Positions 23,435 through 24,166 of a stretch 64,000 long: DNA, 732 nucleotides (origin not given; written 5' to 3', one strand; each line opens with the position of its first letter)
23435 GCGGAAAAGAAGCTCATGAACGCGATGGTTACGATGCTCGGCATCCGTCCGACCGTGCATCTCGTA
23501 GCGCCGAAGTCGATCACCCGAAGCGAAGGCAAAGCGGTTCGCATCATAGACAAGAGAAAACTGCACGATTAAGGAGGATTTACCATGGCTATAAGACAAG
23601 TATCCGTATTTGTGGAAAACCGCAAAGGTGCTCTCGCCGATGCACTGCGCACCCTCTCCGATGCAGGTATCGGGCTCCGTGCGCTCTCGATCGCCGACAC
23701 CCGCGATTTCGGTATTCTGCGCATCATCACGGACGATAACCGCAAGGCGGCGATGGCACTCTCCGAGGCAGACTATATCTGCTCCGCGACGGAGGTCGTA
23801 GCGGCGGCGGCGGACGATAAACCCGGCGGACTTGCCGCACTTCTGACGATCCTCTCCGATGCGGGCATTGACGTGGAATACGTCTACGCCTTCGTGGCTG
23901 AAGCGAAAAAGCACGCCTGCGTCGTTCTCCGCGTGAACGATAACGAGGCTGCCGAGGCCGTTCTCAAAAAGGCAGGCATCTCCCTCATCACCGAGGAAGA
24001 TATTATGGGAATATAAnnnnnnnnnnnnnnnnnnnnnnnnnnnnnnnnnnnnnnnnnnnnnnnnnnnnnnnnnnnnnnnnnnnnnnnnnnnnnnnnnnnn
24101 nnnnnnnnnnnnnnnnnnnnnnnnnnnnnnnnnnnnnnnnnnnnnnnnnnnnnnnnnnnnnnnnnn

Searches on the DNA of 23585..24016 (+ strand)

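Call 52: search_rna_families(source=L006, threshold=evalue, max_evalue=0.1)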
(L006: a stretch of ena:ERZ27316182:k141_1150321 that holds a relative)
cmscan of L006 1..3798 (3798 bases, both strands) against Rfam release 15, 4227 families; matches with E-value up to 0.1: 1.
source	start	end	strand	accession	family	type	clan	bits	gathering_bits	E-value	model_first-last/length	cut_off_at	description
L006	3166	3256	+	RF01813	rdlD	Gene; antitoxin;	-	24.1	50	0.095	1-66/66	no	rdlD antitoxin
